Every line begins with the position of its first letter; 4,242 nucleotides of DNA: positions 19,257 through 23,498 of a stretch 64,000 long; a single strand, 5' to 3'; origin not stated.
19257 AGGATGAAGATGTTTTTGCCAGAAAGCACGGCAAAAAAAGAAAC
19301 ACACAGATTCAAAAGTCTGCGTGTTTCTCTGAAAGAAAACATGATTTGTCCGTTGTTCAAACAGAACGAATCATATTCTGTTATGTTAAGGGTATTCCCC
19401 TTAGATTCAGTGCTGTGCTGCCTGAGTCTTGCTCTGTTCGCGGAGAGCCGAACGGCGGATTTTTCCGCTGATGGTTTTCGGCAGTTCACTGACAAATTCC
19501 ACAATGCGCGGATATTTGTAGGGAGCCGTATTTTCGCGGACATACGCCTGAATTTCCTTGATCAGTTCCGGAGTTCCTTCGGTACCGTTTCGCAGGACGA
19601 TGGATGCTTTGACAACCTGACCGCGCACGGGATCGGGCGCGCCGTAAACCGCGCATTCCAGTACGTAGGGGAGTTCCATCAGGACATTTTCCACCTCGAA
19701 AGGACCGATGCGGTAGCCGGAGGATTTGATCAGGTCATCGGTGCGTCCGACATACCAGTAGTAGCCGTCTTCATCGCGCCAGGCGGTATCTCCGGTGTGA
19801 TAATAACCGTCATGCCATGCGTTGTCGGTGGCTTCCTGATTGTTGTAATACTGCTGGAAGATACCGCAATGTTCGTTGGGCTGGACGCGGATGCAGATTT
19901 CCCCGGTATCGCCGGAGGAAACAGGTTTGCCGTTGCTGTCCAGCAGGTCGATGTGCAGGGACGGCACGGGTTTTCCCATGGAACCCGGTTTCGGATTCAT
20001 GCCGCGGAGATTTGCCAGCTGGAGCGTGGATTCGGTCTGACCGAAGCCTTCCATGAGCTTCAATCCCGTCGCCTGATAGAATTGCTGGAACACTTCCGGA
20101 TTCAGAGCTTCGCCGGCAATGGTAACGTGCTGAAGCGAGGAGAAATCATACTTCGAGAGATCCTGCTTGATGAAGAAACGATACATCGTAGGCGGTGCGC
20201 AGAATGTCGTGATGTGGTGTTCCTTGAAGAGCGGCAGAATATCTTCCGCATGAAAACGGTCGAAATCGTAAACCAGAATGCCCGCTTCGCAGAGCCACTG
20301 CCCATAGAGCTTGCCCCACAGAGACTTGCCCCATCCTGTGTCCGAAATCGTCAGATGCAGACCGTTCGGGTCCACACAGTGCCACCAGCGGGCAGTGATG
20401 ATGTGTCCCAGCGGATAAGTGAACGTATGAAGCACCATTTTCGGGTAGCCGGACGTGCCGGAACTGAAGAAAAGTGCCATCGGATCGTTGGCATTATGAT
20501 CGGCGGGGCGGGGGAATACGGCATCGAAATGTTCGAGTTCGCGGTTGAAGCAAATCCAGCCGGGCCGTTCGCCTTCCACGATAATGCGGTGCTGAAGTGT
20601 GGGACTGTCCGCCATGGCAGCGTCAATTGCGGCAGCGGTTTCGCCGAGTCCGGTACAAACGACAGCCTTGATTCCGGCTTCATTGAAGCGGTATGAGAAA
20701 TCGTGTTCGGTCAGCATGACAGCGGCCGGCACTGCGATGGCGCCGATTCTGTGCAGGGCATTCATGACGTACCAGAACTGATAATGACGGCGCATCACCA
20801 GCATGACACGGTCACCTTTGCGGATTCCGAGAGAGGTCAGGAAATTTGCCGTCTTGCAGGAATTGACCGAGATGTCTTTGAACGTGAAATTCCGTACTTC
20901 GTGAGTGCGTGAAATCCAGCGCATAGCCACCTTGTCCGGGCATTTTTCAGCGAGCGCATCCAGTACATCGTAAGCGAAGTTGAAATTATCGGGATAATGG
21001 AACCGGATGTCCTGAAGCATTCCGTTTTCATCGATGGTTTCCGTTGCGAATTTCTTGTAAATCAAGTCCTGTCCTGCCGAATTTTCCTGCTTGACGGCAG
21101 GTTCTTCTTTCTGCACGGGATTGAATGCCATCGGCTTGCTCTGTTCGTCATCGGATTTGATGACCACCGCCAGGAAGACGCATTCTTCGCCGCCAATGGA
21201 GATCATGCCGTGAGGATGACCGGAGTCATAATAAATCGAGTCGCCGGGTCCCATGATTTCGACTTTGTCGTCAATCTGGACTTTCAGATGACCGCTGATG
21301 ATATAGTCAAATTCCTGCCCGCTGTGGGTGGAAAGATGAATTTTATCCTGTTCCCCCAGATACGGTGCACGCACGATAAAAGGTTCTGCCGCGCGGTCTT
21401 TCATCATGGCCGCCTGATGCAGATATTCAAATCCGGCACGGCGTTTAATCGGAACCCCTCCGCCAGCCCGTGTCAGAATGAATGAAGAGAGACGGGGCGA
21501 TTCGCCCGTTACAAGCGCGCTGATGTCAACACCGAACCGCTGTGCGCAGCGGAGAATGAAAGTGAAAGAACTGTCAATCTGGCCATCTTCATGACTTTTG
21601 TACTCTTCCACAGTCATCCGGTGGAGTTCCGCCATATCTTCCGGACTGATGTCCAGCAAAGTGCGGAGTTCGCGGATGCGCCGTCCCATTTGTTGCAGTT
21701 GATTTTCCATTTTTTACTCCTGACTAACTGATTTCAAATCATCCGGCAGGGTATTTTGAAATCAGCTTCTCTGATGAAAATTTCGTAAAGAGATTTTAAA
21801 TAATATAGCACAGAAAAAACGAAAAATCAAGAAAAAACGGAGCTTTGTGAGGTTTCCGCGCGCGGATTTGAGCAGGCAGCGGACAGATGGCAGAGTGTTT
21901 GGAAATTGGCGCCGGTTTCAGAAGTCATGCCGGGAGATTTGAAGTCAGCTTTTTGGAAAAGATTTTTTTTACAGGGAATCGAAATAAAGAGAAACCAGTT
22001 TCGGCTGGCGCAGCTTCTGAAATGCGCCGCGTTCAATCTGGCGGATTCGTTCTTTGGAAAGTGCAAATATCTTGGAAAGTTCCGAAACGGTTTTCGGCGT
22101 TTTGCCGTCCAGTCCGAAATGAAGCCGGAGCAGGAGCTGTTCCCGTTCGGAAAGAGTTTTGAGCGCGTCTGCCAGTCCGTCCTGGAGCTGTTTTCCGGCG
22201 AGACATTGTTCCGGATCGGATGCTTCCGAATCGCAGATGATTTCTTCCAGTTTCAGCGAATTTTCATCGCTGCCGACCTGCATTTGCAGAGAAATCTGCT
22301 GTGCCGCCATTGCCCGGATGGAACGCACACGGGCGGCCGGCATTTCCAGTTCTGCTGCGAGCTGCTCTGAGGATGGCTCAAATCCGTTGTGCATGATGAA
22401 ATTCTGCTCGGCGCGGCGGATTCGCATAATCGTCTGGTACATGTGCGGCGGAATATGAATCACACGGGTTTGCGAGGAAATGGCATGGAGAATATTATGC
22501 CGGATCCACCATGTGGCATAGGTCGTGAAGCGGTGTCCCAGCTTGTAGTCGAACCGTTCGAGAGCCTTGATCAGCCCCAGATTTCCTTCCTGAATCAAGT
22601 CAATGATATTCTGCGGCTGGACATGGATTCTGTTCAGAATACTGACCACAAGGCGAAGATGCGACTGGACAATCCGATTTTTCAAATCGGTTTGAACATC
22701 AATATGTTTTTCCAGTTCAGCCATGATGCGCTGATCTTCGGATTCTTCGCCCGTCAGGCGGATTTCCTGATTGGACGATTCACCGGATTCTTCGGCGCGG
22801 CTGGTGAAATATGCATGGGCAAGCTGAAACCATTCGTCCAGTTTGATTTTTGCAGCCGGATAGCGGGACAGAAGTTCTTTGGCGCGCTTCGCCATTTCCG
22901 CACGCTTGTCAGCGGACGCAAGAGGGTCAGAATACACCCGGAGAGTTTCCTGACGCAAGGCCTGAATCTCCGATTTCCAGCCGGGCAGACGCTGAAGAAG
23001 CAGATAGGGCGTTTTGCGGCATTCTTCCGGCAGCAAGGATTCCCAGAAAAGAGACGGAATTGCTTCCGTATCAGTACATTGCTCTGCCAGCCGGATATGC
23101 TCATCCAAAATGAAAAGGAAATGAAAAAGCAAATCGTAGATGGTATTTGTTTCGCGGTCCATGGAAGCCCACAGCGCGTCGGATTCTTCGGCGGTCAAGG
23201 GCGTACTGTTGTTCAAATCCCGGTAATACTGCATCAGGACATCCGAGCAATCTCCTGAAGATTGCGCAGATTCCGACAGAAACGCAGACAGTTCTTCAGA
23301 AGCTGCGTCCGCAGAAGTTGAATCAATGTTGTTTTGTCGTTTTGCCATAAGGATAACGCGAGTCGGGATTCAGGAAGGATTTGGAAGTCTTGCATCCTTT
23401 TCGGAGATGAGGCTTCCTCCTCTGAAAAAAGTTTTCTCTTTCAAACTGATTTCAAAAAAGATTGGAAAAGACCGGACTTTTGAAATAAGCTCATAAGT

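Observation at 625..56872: Family of 33-46 bp palindromic intergenic repeats, at least 11 copies in 64 kb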

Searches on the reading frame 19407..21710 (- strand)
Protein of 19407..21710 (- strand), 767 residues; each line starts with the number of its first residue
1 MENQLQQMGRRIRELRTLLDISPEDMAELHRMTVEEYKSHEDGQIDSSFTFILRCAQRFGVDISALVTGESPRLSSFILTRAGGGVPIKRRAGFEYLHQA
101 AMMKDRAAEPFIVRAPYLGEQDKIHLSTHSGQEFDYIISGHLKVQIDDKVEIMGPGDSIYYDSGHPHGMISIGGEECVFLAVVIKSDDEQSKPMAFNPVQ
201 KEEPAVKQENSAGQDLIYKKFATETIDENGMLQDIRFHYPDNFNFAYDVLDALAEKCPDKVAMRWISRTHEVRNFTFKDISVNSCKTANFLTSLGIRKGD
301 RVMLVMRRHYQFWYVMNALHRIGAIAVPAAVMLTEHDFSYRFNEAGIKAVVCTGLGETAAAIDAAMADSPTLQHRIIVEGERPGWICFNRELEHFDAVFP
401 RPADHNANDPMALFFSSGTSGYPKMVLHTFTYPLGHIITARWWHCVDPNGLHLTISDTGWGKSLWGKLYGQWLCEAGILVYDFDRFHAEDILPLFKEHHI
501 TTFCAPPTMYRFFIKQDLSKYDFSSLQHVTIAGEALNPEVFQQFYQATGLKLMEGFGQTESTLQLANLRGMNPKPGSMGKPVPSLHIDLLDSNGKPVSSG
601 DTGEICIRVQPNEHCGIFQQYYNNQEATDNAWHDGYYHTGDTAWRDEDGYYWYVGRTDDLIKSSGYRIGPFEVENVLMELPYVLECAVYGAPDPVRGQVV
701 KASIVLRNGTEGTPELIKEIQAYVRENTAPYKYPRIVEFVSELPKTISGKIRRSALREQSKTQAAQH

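Call 11: search_protein_families(library=ncbifam, proteins=[window:19407-21710:-])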
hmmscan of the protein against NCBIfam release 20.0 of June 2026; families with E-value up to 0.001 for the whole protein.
window:19407-21710:- (767 aa): 101 families (the best 25 are shown)
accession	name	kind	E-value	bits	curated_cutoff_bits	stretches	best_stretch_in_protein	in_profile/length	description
NF047394.1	AcylCoAsynMbcS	equivalog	1.2e-134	449.8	850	1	238-763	7-523/525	acyl-CoA synthetase MbcS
NF003313.0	PRK04319.1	equivalog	8.3e-105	351.2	729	1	214-758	19-559/574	acetate--CoA ligase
NF004837.0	PRK06187.1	subfamily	1.2e-87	294.4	476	1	247-764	11-526/531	long-chain-fatty-acid--CoA ligase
TIGR02188.1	Ac_CoA_lig_AcsA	equivalog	3.2e-80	270.2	724.95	1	209-761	23-606/629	acetate--CoA ligase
NF001208.0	PRK00174.1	subfamily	2.5e-79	267.3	657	1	213-763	48-623/649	acetate--CoA ligase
NF006181.0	PRK08314.1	subfamily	9.8e-74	248.6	705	2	399-765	195-559/563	long-chain-fatty-acid--CoA ligase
TIGR02262.1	benz_CoA_lig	subfamily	5.2e-73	246.5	375.25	1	242-758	2-507/508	benzoate-CoA ligase family protein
NF006182.0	PRK08316.1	subfamily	1.6e-68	231.5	663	2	487-763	248-520/523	fatty acyl-CoA synthetase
NF005676.0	PRK07470.1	equivalog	6.2e-62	209.9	774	1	249-762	25-531/544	acyl-CoA synthetase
NF004808.0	PRK06155.1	equivalog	1.1e-61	208.8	722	1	249-763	26-525/542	ATP-dependent acyl-CoA ligase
NF005307.0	PRK06839.1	equivalog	4.2e-61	207.1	748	1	254-762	12-495/496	o-succinylbenzoate--CoA ligase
NF005947.1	PRK08008.1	equivalog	1.2e-60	205.7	651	1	249-756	12-517/518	crotonobetaine/carnitine-CoA ligase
NF052269.1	Staph_lig_FadD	equivalog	3.7e-60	203.7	650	1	251-764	7-497/499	long-chain-fatty-acid--CoA ligase FadD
NF005220.0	PRK06710.1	equivalog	1.3e-59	201.8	1116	2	407-763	205-556/563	long-chain-fatty-acid--CoA ligase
NF005702.0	PRK07514.1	subfamily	2.1e-59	201.2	558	1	249-762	5-502/506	malonyl-CoA synthase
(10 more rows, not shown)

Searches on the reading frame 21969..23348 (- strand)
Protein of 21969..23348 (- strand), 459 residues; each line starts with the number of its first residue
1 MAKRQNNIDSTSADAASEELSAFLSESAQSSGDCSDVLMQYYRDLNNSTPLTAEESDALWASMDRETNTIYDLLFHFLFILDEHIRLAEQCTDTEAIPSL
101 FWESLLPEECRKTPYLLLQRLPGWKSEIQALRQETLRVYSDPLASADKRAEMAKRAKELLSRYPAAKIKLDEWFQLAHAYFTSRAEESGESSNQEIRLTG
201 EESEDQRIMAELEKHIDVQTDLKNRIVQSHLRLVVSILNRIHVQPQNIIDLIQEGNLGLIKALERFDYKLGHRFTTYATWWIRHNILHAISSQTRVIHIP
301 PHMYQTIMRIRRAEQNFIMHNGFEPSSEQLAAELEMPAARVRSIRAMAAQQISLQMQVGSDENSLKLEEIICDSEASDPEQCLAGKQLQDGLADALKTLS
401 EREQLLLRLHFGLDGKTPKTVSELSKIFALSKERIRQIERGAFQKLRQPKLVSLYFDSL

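Call 11: search_protein_families(library=ncbifam, proteins=[window:21969-23348:-])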
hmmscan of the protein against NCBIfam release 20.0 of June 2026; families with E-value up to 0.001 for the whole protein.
window:21969-23348:- (459 aa): 48 families (the best 25 are shown)
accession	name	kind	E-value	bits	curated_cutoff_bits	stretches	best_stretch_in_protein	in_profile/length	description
NF004208.0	PRK05658.1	equivalog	6.8e-71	240.1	555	1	159-450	330-620/631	RNA polymerase sigma factor RpoD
TIGR02393.1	RpoD_Cterm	equivalog_domain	1.8e-69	233.9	354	1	223-450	2-228/238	RNA polymerase sigma factor RpoD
NF006666.0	PRK09210.1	equivalog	1.8e-67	228.3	572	1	218-450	129-360/370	RNA polymerase sigma factor RpoD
TIGR02997.1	Sig70-cyanoRpoD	subfamily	2.2e-66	224.1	384.5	1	194-447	47-298/298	RNA polymerase sigma factor, RpoD/SigA family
NF041931.2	MzaA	equivalog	3.7e-65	221.1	800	1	200-450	454-705/726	MZA anti-phage system associated sigma-70 family RNA polymerase sigma factor MzaA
NF005920.0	PRK07921.1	subfamily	2.5e-63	214.1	464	1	210-450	79-318/328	RNA polymerase sigma factor SigB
NF005643.0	PRK07406.1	equivalog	4.9e-63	213.5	500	1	206-451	145-388/397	RNA polymerase sigma factor RpoD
NF004561.0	PRK05901.1-3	equivalog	3e-62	211.5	582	1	210-450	288-527/537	RNA polymerase sigma factor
NF004562.0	PRK05901.1-4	equivalog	2.2e-60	204.8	779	1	210-449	305-543/571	RNA polymerase sigma factor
NF004560.0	PRK05901.1-1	equivalog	5.2e-60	204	711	1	220-450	277-506/516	RNA polymerase sigma factor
NF005785.0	PRK07598.1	equivalog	6.5e-56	189.9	554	1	209-451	163-403/415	RNA polymerase sigma factor SigC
TIGR02394.1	rpoS_proteo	equivalog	7e-55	186.5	378.7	1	220-448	45-272/285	RNA polymerase sigma factor RpoS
NF004207.0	PRK05657.1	equivalog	1.5e-50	172.4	394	1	210-448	80-315/329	RNA polymerase sigma factor RpoS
NF004566.0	PRK05901.2-4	equivalog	1.9e-49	169.1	531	1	202-450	175-434/448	RNA polymerase sigma factor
NF004565.0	PRK05901.2-3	equivalog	5.7e-49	167.3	484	1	202-450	234-490/501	RNA polymerase sigma factor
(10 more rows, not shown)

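Call 16: find_homologous_proteins(query=window:21969-23348:-, max_evalue=1e-60)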
Query window:21969-23348:- (459 aa): 16 proteins with E <= 1e-60 among 8000 candidates.
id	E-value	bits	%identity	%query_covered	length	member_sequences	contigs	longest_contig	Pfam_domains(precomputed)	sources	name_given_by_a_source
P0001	2.2e-273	925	99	92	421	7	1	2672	PF04545.23,PF04542.21,PF04539.23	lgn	-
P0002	6.6e-99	350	43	91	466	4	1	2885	PF04545.23,PF04542.21,PF04539.23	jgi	-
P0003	1.3e-97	346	43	91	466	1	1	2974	PF04545.23,PF04542.21,PF04539.23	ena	-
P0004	1.1e-87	313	41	92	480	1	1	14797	PF04545.23,PF04542.21,PF04539.23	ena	-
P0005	5.9e-84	301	38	94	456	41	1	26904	PF04545.23,PF04542.21,PF04539.23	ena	-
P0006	1.1e-83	300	41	92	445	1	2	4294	PF04545.23,PF04542.21,PF04539.23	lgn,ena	-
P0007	1.8e-82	296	39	94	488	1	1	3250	PF04545.23,PF00140.26,PF04542.21,PF04539.23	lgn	-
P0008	6.7e-77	278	37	94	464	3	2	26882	PF04545.23,PF04542.21,PF04539.23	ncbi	-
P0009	3.3e-74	269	37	98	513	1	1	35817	PF04545.23,PF00140.26,PF04542.21,PF04539.23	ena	-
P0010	5.5e-74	268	38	95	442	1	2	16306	PF04545.23,PF04542.21,PF04539.23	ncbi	-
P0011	1.8e-71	260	37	95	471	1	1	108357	PF04545.23,PF00140.26,PF04542.21,PF04539.23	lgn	-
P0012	6.8e-71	258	36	94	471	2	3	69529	PF04545.23,PF04542.21,PF04539.23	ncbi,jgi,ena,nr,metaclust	ncbi:MAG: hypothetical protein A2020_07990 [Lentisphaerae bacterium GWF2_45_14]|nr:MAG: hypothetical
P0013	1.8e-68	250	37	90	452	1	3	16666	PF04545.23,PF00140.26,PF04542.21,PF04539.23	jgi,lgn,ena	jgi:RNA polymerase primary sigma factor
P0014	1.9e-67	246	34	99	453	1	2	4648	PF04545.23,PF04542.21,PF04539.23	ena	-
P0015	9.6e-62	228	38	89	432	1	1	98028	PF04545.23,PF04542.21,PF04539.23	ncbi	-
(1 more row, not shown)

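Call 17: find_encoding_contigs(protein=P0001, flank=10000, max_places=10)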
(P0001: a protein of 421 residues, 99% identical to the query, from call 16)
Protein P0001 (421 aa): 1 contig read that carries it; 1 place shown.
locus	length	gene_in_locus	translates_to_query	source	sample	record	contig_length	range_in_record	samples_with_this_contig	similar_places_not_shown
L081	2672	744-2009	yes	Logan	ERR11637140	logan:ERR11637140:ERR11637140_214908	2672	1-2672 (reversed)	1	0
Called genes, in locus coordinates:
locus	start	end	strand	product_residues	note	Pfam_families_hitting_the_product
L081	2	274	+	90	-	?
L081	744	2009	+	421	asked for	PF04542:Sigma70_r2, PF04539:Sigma70_r3, PF04545:Sigma70_r4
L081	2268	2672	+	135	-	?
